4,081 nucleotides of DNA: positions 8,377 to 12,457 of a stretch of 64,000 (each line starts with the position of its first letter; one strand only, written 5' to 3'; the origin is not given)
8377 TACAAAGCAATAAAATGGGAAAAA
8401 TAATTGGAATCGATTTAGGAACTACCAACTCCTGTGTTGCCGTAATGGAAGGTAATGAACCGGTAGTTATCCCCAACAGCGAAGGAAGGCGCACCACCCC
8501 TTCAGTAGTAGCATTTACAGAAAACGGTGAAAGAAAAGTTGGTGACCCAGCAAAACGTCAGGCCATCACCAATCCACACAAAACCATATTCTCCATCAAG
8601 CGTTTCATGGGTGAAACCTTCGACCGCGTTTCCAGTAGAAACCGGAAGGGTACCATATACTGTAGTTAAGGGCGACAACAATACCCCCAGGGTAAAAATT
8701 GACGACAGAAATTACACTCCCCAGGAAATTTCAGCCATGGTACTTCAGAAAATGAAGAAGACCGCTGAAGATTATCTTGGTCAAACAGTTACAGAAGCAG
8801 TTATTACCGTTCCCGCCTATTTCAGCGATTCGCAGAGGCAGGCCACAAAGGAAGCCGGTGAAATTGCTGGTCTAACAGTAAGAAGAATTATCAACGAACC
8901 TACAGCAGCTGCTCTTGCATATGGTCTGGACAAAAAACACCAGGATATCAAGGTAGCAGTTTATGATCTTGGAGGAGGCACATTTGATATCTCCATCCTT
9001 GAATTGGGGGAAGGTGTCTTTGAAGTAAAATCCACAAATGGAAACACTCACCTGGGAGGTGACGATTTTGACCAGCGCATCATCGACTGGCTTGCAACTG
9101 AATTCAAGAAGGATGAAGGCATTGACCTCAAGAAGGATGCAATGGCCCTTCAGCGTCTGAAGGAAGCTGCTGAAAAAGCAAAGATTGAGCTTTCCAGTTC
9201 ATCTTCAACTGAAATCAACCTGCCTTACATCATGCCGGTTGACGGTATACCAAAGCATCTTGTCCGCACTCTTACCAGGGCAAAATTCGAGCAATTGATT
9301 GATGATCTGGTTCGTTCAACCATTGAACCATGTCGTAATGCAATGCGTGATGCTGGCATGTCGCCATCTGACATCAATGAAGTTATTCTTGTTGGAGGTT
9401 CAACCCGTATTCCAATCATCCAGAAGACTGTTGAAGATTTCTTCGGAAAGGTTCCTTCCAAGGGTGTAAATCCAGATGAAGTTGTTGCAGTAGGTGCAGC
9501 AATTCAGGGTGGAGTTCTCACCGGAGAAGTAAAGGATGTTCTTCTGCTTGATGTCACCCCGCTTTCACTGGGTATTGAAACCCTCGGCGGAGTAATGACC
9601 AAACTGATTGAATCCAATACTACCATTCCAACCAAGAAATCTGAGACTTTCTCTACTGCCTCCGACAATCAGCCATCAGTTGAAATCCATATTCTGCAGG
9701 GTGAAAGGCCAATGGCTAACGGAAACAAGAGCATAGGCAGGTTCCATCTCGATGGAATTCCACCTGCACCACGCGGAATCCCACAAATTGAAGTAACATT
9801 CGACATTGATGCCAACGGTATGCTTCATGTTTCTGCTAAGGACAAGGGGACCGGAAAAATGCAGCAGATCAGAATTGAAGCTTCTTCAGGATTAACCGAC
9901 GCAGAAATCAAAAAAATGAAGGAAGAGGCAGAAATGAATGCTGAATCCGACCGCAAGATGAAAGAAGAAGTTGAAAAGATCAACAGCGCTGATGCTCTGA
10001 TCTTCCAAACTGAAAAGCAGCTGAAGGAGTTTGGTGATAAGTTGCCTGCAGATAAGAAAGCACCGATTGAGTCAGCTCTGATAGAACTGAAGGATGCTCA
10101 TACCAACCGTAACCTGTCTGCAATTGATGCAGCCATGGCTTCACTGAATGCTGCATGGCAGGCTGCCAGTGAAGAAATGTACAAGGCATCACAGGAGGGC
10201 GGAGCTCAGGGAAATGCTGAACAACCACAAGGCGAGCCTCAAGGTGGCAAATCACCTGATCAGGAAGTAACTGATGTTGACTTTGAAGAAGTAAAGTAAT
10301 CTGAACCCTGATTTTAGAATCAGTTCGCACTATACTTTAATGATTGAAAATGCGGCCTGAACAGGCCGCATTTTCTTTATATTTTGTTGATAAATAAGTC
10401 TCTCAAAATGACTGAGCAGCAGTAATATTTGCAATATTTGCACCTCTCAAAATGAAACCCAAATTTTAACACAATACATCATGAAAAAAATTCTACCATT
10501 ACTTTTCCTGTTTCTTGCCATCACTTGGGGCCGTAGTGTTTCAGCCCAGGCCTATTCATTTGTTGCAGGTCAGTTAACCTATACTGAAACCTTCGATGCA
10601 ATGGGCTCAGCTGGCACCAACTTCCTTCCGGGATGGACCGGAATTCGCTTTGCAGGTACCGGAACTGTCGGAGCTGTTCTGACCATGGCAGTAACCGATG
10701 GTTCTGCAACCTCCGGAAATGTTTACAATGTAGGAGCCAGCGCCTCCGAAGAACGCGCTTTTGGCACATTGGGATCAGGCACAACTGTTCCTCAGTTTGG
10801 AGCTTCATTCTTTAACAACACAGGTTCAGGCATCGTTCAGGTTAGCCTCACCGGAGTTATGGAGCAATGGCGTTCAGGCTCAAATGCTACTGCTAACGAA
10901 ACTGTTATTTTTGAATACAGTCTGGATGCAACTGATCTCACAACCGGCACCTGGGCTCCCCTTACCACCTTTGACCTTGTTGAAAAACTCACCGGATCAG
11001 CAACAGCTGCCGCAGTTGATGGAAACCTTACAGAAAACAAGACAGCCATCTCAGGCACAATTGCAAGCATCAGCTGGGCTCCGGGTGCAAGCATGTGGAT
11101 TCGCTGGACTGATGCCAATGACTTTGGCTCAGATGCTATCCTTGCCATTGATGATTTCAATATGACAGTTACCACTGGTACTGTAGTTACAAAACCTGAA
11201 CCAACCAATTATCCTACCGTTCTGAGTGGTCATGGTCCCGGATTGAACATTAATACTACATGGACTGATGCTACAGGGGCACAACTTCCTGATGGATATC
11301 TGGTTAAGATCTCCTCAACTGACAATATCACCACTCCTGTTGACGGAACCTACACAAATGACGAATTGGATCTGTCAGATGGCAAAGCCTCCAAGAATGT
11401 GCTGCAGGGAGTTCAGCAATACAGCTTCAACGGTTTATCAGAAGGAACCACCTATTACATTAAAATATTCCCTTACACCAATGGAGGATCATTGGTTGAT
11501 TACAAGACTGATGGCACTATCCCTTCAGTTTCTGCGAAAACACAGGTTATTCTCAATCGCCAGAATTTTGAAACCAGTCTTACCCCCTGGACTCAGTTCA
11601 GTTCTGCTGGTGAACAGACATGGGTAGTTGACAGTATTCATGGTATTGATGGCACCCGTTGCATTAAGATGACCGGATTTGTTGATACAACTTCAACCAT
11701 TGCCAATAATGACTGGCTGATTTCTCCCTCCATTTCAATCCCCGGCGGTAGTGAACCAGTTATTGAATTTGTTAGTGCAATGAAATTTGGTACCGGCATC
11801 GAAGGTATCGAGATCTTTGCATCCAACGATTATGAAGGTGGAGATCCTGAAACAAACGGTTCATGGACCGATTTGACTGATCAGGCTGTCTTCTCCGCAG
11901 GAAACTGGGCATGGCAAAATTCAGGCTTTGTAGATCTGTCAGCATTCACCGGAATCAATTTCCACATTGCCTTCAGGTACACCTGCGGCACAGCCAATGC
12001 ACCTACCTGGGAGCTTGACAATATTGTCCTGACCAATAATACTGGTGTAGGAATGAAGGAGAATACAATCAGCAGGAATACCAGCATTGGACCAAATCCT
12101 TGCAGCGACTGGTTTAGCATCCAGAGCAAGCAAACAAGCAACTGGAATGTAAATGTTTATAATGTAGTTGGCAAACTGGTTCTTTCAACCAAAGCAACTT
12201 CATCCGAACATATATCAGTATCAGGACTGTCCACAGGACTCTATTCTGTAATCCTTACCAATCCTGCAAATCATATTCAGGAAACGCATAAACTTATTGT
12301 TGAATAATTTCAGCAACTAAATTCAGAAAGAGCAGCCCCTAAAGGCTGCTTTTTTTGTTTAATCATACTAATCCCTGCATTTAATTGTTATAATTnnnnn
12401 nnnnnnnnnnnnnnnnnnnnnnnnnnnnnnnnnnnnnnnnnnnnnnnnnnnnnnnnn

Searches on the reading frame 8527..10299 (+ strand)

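Call 63: search_protein_families(library=pfam, proteins=[window:8527-10299:+], max_evalue=0.000001)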
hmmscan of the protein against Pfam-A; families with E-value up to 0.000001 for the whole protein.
window:8527-10299:+ (590 aa): 2 families
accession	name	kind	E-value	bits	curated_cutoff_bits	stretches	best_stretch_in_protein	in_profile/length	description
PF00012.26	HSP70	-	9.5e-223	741.2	20.6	1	39-553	82-599/599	Hsp70 protein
PF06723.19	MreB_Mbl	-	4.6e-15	55.7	27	1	72-325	77-316/327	MreB/Mbl protein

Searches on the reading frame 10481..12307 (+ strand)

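Call 63: search_protein_families(library=pfam, proteins=[window:10481-12307:+], max_evalue=0.000001)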
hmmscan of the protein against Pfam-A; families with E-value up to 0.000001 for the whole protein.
window:10481-12307:+ (608 aa): 1 family
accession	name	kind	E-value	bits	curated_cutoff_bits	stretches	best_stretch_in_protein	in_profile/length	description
PF18962.6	Por_Secre_tail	-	6.5e-11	42.8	27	1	538-607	3-75/75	Secretion system C-terminal sorting domain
